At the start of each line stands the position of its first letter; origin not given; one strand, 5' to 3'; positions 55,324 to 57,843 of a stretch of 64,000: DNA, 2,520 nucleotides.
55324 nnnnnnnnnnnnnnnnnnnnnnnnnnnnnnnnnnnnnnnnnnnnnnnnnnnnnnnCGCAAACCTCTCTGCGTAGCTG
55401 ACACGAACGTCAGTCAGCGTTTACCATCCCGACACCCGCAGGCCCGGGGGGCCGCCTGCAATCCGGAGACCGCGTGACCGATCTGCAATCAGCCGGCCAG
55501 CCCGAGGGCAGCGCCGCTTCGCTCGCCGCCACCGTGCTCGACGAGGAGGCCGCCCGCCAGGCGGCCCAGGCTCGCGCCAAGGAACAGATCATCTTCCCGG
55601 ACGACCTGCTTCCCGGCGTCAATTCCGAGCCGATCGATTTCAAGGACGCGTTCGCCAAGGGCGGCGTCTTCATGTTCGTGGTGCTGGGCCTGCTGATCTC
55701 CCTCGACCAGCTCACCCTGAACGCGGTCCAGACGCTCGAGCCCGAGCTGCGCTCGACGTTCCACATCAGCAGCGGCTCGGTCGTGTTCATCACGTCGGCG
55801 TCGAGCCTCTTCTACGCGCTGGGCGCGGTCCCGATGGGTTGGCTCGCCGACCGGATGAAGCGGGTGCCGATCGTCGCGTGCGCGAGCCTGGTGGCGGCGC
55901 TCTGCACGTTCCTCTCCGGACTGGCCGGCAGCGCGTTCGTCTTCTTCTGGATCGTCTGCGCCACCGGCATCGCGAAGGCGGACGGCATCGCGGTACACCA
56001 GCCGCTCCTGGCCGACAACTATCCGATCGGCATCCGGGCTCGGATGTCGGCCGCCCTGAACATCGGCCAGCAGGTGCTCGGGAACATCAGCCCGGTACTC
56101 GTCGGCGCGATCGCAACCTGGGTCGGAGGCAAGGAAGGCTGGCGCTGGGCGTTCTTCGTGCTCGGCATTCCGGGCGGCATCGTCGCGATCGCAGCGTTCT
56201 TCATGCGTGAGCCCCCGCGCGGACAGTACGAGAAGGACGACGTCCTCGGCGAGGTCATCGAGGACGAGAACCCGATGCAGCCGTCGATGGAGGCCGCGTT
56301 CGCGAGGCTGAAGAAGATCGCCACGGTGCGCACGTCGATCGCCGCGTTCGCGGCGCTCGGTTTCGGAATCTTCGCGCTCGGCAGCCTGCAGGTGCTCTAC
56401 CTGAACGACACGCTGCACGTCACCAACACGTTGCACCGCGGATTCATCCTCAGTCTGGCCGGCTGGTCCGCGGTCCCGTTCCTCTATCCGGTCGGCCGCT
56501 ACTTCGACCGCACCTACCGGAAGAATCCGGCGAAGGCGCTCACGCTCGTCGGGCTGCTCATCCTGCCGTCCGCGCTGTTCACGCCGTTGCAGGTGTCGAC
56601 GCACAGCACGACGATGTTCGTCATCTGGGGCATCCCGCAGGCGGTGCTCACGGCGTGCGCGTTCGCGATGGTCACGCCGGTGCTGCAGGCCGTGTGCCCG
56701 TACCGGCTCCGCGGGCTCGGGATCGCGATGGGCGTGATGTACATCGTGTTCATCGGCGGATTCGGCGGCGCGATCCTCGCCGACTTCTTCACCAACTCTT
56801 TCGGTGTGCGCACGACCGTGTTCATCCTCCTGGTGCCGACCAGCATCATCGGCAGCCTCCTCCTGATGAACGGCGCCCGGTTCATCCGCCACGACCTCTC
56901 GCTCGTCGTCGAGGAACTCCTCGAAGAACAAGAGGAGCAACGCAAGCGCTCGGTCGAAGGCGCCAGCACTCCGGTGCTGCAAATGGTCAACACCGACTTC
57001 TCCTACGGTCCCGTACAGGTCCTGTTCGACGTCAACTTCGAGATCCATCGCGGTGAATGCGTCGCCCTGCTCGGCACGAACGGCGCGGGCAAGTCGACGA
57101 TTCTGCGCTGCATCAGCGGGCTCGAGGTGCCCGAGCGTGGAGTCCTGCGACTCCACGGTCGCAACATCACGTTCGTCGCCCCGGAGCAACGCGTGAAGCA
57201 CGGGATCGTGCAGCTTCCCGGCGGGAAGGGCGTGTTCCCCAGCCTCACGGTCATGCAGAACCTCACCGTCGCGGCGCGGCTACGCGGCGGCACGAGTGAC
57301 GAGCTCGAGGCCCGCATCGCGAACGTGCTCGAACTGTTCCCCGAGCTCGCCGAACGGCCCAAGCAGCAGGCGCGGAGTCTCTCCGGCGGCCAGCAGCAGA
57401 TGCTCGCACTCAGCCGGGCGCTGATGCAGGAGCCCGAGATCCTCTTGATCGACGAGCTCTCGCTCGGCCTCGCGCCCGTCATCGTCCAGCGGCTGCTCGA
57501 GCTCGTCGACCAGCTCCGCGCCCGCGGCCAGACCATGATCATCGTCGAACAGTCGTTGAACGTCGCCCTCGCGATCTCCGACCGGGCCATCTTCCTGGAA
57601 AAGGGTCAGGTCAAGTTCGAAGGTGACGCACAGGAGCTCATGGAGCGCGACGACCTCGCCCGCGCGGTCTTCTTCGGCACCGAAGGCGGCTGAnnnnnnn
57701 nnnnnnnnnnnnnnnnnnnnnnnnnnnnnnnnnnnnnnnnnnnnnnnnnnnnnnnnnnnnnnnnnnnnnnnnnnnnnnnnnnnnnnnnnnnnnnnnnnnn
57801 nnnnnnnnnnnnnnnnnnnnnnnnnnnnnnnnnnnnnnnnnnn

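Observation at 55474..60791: Liv-type ABC importer collapsed into two polypeptides, one of which carries a complete MFS transporter domain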

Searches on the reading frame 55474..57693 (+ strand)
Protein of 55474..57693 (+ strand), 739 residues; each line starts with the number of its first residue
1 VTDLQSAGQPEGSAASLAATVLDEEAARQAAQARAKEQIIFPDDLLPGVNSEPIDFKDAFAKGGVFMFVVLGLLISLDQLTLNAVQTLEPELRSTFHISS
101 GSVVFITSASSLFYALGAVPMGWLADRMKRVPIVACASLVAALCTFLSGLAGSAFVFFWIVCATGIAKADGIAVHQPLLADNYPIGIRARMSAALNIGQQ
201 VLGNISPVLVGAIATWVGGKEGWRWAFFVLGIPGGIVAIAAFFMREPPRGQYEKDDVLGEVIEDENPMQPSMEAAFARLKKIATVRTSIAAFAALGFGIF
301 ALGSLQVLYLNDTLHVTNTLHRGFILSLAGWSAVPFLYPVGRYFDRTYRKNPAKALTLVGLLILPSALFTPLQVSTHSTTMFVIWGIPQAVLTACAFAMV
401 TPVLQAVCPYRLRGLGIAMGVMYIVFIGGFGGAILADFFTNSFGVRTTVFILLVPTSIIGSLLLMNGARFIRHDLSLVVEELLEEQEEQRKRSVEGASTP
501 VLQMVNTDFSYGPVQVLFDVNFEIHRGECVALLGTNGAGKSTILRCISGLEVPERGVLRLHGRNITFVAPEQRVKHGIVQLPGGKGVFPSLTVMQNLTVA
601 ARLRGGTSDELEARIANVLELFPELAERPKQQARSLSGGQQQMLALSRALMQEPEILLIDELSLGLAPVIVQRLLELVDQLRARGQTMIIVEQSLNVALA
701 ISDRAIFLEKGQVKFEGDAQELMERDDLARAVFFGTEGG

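Call 3: search_protein_families(library=pfam, proteins=[window:55474-57693:+], max_evalue=0.01)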
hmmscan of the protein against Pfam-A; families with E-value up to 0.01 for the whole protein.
window:55474-57693:+ (739 aa): 9 families
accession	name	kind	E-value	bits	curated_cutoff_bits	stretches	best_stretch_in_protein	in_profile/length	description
PF07690.21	MFS_1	-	4.8e-36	124.8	33.4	1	77-370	7-287/347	Major Facilitator Superfamily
PF00005.33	ABC_tran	-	2.7e-29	103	25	1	518-661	2-134/137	ABC transporter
PF13304.12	AAA_21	-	2.3e-10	41.5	27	1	630-687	232-293/304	AAA domain, putative AbiEii toxin, Type IV TA system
PF00083.30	Sugar_tr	-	2.3e-05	23.9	22.3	1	66-256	3-203/452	Sugar (and other) transporter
PF02463.25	SMC_N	-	2.9e-05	24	40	1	529-694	26-199/220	RecF/RecN/SMC N terminal domain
PF13555.12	AAA_29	-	0.0026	17.9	27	1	521-553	16-48/61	P-loop containing region of AAA domain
PF13191.12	AAA_16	-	0.0028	18.6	32.6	1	524-662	21-141/167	AAA ATPase domain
PF13476.12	AAA_23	-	0.0057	17.7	27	1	521-548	16-40/201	AAA domain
PF13401.12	AAA_22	-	0.0061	17.3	27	0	527-682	5-111/130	AAA domain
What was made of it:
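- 55651..56883 (+): 12-TM MFS domain (residues 60-470). Conserved features are motif A (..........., 122-132; nt 55837-55869), a second motif-A copy (D345 R346 R349), and the cavity-helix residues D78, Q306 and Q389. Pfam MFS_1 (call 3).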

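Call 4: search_protein_families(library=ncbifam, proteins=[window:55474-57693:+], max_evalue=0.01)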
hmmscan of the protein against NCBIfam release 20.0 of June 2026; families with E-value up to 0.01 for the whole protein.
window:55474-57693:+ (739 aa): 211 families (the best 25 are shown)
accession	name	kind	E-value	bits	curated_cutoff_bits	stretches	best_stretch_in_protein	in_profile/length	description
TIGR03410.1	urea_trans_UrtE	equivalog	1.4e-55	188.3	285.8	1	502-724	1-221/230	urea ABC transporter ATP-binding subunit UrtE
NF008626.0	PRK11614.1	equivalog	4.5e-52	176.9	441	1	502-733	6-234/237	high-affinity branched-chain amino acid ABC transporter ATP-binding protein LivF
NF006987.0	PRK09452.1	equivalog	1.3e-40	139.3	482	1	492-726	8-239/378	spermidine/putrescine ABC transporter ATP-binding protein PotA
TIGR03265.1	PhnT2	equivalog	1.7e-40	139.3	457.7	1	501-725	4-225/353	putative 2-aminoethylphosphonate ABC transporter ATP-binding protein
TIGR04406.1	LPS_export_lptB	equivalog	2.5e-40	138.3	240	1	502-736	2-235/239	LPS export ABC transporter ATP-binding protein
NF008338.0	PRK11124.1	equivalog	1.5e-38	132.7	369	1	503-723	4-229/242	arginine ABC transporter ATP-binding protein ArtP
TIGR03864.1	PQQ_ABC_ATP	hypoth_equivalog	1.6e-38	132.5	302.25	1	502-727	2-224/236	ABC transporter, ATP-binding subunit, PQQ-dependent alcohol dehydrogenase system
TIGR01188.1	drrA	subfamily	1e-37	130.1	312.45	1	511-725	3-214/302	daunorubicin resistance ABC transporter, ATP-binding protein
NF007027.0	PRK09493.1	equivalog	6.5e-37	127.2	379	1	505-727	5-228/240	glutamine ABC transporter ATP-binding protein GlnQ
NF010060.0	PRK13537.1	equivalog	9e-37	126.6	521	1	492-726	6-237/314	nodulation factor ABC transporter ATP-binding protein NodI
TIGR00972.1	3a0107s01c2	equivalog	2.1e-36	125.5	343.2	1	502-725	2-233/248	phosphate ABC transporter ATP-binding protein PstB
NF010059.0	PRK13536.1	equivalog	2.2e-35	122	549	1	480-724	22-263/342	nodulation factor ABC transporter ATP-binding protein NodI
TIGR00968.1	3a0106s01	subfamily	6.6e-35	120.7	342.75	1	505-725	4-221/237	sulfate ABC transporter ATP-binding protein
NF043075.1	MMSYN1_0197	equivalog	7.1e-35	120.5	550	1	501-724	2-222/341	spermidine/putrescine ABC transporter ATP-binding protein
NF011967.0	PRK15439.1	equivalog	1.8e-34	119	586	1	497-731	7-235/510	autoinducer 2 ABC transporter ATP-binding protein LsrA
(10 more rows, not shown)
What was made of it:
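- On HAAT (Liv/Urt) ABC importers, TC 3.A.1.4: The best NCBIfam models are UrtE (1.4e-55) and LivF (4.5e-52) (call 4).
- Checked: The best NCBIfam models for the NBD are UrtE and LivF (call 4).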

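Call 5: find_homologous_proteins(query=window:55474-57693:+, max_evalue=0.00001)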
Query window:55474-57693:+ (739 aa): 1823 proteins with E <= 0.00001 among 8000 candidates; the best 120 are listed.
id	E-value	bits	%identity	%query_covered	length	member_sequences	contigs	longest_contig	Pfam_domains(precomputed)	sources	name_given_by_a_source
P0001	0.0e+0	1554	95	100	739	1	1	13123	PF00005.34,PF02463.26,PF07690.22,PF13304.13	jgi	jgi:ABC-type branched-subunit amino acid transport system ATPase component/predicted MFS family arab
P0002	0.0e+0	1525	92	100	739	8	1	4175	PF00005.34,PF02463.26,PF07690.22,PF13304.13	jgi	jgi:ABC-type branched-subunit amino acid transport system ATPase component/predicted MFS family arab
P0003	0.0e+0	1512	91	100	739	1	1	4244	PF00005.34,PF02463.26,PF07690.22,PF13304.13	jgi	jgi:ABC-type branched-subunit amino acid transport system ATPase component/predicted MFS family arab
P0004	0.0e+0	1509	91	100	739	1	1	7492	PF00005.34,PF02463.26,PF00083.31,PF07690.22,PF13304.13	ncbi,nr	ncbi:MAG: hypothetical protein QOG65_22 [Actinomycetota bacterium]|nr:hypothetical protein [Actinomy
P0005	0.0e+0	1508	91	100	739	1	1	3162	PF00005.34,PF02463.26,PF00083.31,PF07690.22,PF13304.13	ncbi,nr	ncbi:MAG: hypothetical protein QOJ71_2754 [Actinomycetota bacterium]|nr:hypothetical protein [Actino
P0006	0.0e+0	1508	91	100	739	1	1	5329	PF00005.34,PF02463.26,PF00083.31,PF07690.22,PF13304.13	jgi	jgi:ABC-type branched-subunit amino acid transport system ATPase component/predicted MFS family arab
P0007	0.0e+0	1506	91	100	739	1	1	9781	PF00005.34,PF00083.31,PF07690.22,PF13304.13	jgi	jgi:ABC-type branched-subunit amino acid transport system ATPase component/predicted MFS family arab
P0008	0.0e+0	1504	91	100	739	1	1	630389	PF00005.34,PF02463.26,PF07690.22,PF13304.13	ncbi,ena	-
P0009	0.0e+0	1504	91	100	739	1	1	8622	PF00005.34,PF02463.26,PF07690.22,PF13304.13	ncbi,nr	ncbi:MAG: hypothetical protein QOK36_1449 [Gaiellales bacterium]|nr:hypothetical protein [Gaiellales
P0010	0.0e+0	1504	91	100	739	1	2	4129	PF00005.34,PF02463.26,PF07690.22,PF13304.13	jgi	jgi:ABC-type branched-subunit amino acid transport system ATPase component/predicted MFS family arab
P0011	0.0e+0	1499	90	100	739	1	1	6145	PF00005.34,PF02463.26,PF00083.31,PF07690.22,PF13304.13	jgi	jgi:ABC-type branched-subunit amino acid transport system ATPase component/predicted MFS family arab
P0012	0.0e+0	1495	90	100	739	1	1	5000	PF00005.34,PF02463.26,PF07690.22,PF13304.13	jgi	jgi:ABC-type branched-subunit amino acid transport system ATPase component/predicted MFS family arab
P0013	0.0e+0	1494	90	100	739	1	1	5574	PF00005.34,PF02463.26,PF00083.31,PF07690.22,PF13304.13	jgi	jgi:ABC-type branched-subunit amino acid transport system ATPase component/predicted MFS family arab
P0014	0.0e+0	1493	90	100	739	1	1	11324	PF00005.34,PF07690.22,PF13304.13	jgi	jgi:ABC-type branched-subunit amino acid transport system ATPase component/predicted MFS family arab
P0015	0.0e+0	1465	90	100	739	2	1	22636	PF00005.34,PF00083.31,PF07690.22,PF13304.13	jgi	-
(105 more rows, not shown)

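Call 6: search_solved_structures(query=window:55474-57693:+, max_evalue=0.001)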
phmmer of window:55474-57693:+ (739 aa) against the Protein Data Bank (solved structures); distinct sequences matched with E-value up to 0.001: 576 (the best 60 are shown).
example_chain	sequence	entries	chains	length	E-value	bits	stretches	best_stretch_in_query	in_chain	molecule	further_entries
1ji0_A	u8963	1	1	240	6.5e-46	160.2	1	501-735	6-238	ABC transporter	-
7niu_A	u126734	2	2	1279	7e-38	133.7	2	502-728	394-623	Isoform 2 of Phosphatidylcholine translocator ABCB4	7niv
6s7p_A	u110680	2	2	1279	4.7e-37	130.9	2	502-728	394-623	Phosphatidylcholine translocator ABCB4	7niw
6fn1_A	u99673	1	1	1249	1.1e-36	129.7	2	513-725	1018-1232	Human-mouse chimeric ABCB1 (ABCBHM)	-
6fn4_A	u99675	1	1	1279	1.2e-36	129.5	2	513-725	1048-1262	Apo form of Human-mouse chimeric ABCB1 (ABCB1HM) in complex with Antigen binding fragment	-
7w01_A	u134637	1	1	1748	1.9e-36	128.9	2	517-724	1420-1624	Phospholipid-transporting ATPase ABCA3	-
7w02_A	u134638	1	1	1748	1.3e-35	126.2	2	517-724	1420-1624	Phospholipid-transporting ATPase ABCA3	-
6ujp_A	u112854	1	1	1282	3.8e-35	124.6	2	513-725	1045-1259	ATP-dependent translocase ABCB1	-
8gmg_A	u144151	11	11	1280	4e-35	124.5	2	513-725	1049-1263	ATP-dependent translocase ABCB1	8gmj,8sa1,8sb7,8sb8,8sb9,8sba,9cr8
6qex_A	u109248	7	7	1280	4.1e-35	124.5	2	513-725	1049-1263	Multidrug resistance protein 1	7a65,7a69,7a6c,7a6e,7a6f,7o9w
8sa0_A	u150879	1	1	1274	4.3e-35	124.5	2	513-725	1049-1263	ATP-dependent translocase ABCB1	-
6ujr_A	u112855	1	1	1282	4.7e-35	124.3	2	513-725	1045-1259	ATP-dependent translocase ABCB1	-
6ujs_A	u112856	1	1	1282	4.7e-35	124.3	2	513-725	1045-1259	ATP-dependent translocase ABCB1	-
4m1m_A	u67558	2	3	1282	4.7e-35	124.3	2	513-725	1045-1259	Multidrug resistance protein 1A | ATP-dependent translocase ABCB1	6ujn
4lsg_A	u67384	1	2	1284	4.7e-35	124.3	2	513-725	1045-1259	Multidrug resistance protein 1A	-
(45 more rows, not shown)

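Call 9: find_related_loci(query=window:55474-57693:+, collection=genome_contigs, flank=8000)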
Query window:55474-57693:+ (739 aa) in genome_contigs; peptide patterns used: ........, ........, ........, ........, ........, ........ (x = any residue, [..] = any of these).
110 stretches matched a pattern; 22 encode a relative of the query (tblastn E <= 1e-3); 22 distinct loci.
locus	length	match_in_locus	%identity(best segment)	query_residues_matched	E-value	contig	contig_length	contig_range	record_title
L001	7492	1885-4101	91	1-739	0e+0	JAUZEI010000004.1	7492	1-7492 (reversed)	MAG: Actinomycetota bacterium isolate BP_119 scaffold_554608, whole genome shotgun sequence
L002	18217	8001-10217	87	1-739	0e+0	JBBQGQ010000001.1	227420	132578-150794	MAG: Acidimicrobiia bacterium isolate Co_metawrap_954 Cmw_954_k141_9775190_length_227420_cov_15.9997, whole genome shotg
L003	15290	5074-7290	88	1-739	0e+0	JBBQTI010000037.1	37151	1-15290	MAG: Acidimicrobiia bacterium isolate Co_metawrap_1816 Cmw_1816_k141_8052830_length_37151_cov_12.9987, whole genome shot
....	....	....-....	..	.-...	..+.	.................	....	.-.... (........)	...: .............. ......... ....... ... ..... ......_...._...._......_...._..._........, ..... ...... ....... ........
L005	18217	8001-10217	87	1-739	0e+0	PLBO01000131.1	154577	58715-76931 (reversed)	MAG: Actinomycetota bacterium isolate palsa_610 73.20111000_P3M.68_contig_752, whole genome shotgun sequence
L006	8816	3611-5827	87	1-739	0e+0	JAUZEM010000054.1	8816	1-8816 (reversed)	MAG: Actinomycetota bacterium isolate BP_122 scaffold_4023339, whole genome shotgun sequence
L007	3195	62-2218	87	21-739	0e+0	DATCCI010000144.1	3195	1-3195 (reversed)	MAG TPA_asm: Acidimicrobiia bacterium isolate SMAG_U7695 k141_302102, whole genome shotgun sequence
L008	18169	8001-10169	79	21-739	0e+0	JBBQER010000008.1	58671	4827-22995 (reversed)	MAG: Acidimicrobiia bacterium isolate Co_metawrap_1095 Cmw_1095_k141_21376419_length_58671_cov_8.0000, whole genome shot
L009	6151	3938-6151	80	1-737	0e+0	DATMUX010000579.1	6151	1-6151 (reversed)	MAG TPA_asm: Acidimicrobiia bacterium isolate SMAG_U13053 k141_736812, whole genome shotgun sequence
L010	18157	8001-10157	79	21-739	0e+0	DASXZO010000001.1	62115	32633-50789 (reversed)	MAG TPA_asm: Acidimicrobiia bacterium isolate SMAG_U4854 k141_3431387, whole genome shotgun sequence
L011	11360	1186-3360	79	15-739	0e+0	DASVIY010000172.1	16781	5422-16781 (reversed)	MAG TPA_asm: Acidimicrobiia bacterium isolate SMAG_U3005 k141_340996, whole genome shotgun sequence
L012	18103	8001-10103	78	39-739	0e+0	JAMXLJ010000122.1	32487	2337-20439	MAG: Acidimicrobiia bacterium isolate Bin.002_Pasture k127_726347, whole genome shotgun sequence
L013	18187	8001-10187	72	11-739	0e+0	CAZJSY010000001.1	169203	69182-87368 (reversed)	MAG TPA_asm: uncultured Burkholderiales bacterium isolate SRP272529_co1_36 genome assembly, contig: NODE_52_length_16920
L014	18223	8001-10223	93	1-739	0e+0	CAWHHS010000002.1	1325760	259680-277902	MAG: uncultured Actinomycetes bacterium isolate MFD01872.bin.2.119 genome assembly, contig: contig_22443, whole genome s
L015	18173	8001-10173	78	21-739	0e+0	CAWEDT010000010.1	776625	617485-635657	MAG: uncultured Actinomycetes bacterium isolate MFD04967.bin.2.126 genome assembly, contig: contig_51485, whole genome s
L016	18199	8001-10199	46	5-739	0e+0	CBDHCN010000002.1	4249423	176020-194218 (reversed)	MAG: Candidatus Aldehydirespiratoraceae bacterium isolate 1823f4bd-ece8-44b4-8147-d2e02a723a8b genome assembly, contig:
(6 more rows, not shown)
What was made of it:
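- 19 genomic loci (call 9).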

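Call 24: find_homologous_proteins(query=L016:8001-10199:+, max_evalue=1e-20)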
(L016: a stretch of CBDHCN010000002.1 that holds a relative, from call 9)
Query L016:8001-10199:+ (733 aa): 880 proteins with E <= 1e-20 among 8000 candidates; the best 120 are listed.
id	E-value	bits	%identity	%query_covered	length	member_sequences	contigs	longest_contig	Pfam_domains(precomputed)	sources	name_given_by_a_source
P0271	0.0e+0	1515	97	100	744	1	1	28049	PF00005.34,PF02463.26,PF00083.31,PF07690.22,PF13304.13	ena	-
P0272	0.0e+0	1511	97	100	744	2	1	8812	PF00005.34,PF02463.26,PF00083.31,PF07690.22,PF13304.13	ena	-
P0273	0.0e+0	1492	97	99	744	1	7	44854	PF00005.34,PF02463.26,PF00083.31,PF07690.22,PF13304.13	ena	-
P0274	0.0e+0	1491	96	100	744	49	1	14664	PF00005.34,PF02463.26,PF00083.31,PF07690.22,PF13304.13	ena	-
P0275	0.0e+0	1489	97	99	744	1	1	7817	PF00005.34,PF02463.26,PF00083.31,PF07690.22,PF13304.13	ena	-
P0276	0.0e+0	1453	92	100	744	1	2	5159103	PF00005.34,PF02463.26,PF07690.22,PF13304.13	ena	-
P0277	0.0e+0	1446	94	99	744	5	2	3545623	PF00005.34,PF02463.26,PF00083.31,PF07690.22,PF13304.13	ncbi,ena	-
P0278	0.0e+0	1434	92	99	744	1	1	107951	PF00005.34,PF02463.26,PF00083.31,PF07690.22,PF13304.13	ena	-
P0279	0.0e+0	1432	92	100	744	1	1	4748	PF00005.34,PF02463.26,PF00083.31,PF07690.22,PF13304.13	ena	-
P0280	0.0e+0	1423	92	99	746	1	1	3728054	PF00005.34,PF02463.26,PF00083.31,PF07690.22,PF13304.13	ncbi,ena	-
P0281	0.0e+0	1380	90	98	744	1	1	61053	PF00005.34,PF00083.31,PF07690.22,PF13304.13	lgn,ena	-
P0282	0.0e+0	1378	88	98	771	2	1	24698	PF00005.34,PF02463.26,PF00083.31,PF07690.22,PF13304.13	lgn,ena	-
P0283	0.0e+0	1356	87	100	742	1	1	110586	PF00005.34,PF02463.26,PF07690.22,PF13304.13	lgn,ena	-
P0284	0.0e+0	1350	85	100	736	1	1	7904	PF00005.34,PF02463.26,PF00083.31,PF07690.22,PF13304.13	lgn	-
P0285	0.0e+0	1350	85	100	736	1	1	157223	PF00005.34,PF02463.26,PF00083.31,PF07690.22,PF13304.13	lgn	-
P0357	0.0e+0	1073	69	100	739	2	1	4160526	PF00005.34,PF02463.26,PF07690.22,PF13304.13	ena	-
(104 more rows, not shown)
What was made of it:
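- Checked: 120 clusters at 74-95% identity (call 5) and 120 more in a second clade (call 24) are all about 730-750 aa with both domains.
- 240 fused clusters (calls 5, 24). More than 240 independent clusters share the same architecture (calls 5, 24).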

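Call 29: find_encoding_contigs(protein=P0276, flank=9000, max_places=2)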
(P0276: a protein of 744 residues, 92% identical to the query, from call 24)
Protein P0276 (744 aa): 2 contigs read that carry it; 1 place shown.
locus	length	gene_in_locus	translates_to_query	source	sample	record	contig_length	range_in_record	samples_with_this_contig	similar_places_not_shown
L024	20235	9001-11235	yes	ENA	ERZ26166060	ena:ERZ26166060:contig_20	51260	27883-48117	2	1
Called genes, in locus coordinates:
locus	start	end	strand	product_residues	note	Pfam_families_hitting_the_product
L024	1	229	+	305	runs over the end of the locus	PF01523:PmbA_TldD_1st, PF19290:PmbA_TldD_2nd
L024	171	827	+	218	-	PF19289:PmbA_TldD_3rd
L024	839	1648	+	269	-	PF02673:BacA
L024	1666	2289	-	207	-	PF08666:SAF (weak)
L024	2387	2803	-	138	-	PF09723:Zn_ribbon_8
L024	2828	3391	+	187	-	PF02660:G3P_acyltransf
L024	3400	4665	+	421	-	PF03453:MoeA_N, PF00994:MoCF_biosynth, PF03454:MoeA_C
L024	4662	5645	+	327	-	PF04055:Radical_SAM, PF06463:Mob_synth_C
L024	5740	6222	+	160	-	PF01967:MoaC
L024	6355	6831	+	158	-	-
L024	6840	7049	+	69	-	-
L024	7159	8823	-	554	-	PF13458:Peripla_BP_6 (faint)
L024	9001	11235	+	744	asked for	PF07690:MFS_1, PF00005:ABC_tran, PF02463:SMC_N (faint), PF13304:AAA_21 (faint)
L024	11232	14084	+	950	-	PF02653:BPD_transp_2, PF00005:ABC_tran, PF12399:BCA_ABC_TP_C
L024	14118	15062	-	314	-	PF00480:ROK, PF01869:BcrAD_BadFG (faint), PF02685:Glucokinase (weak)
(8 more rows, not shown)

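Call 30: find_encoding_contigs(protein=P0357, flank=9000, max_places=2)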
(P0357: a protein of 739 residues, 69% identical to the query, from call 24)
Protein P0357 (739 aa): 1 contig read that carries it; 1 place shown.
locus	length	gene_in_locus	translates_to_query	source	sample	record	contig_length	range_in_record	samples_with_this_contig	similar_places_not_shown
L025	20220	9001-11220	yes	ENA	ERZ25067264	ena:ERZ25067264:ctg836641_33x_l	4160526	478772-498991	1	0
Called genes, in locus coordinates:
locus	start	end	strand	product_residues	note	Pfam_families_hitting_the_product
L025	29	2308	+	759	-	PF07690:MFS_1, PF00005:ABC_tran, PF13304:AAA_21 (faint)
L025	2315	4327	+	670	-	PF02653:BPD_transp_2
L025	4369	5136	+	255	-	PF00005:ABC_tran, PF13304:AAA_21 (faint), PF12399:BCA_ABC_TP_C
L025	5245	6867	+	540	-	PF13458:Peripla_BP_6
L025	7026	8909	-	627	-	PF13458:Peripla_BP_6 (faint)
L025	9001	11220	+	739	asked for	PF07690:MFS_1, PF00005:ABC_tran, PF02463:SMC_N, PF13304:AAA_21 (weak)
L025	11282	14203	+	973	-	PF02653:BPD_transp_2, PF00005:ABC_tran, PF13304:AAA_21 (faint), PF12399:BCA_ABC_TP_C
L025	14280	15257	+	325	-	PF00924:MS_channel_2nd, PF21082:MS_channel_3rd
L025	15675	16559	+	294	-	-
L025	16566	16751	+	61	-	-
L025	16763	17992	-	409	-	PF13173:AAA_14, PF13635:DUF4143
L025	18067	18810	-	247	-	PF01925:TauE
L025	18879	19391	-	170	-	PF12973:Cupin_7 (weak)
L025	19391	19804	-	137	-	PF07366:SnoaL, PF12680:SnoaL_2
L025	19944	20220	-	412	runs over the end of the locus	PF05977:MFS_3, PF07690:MFS_1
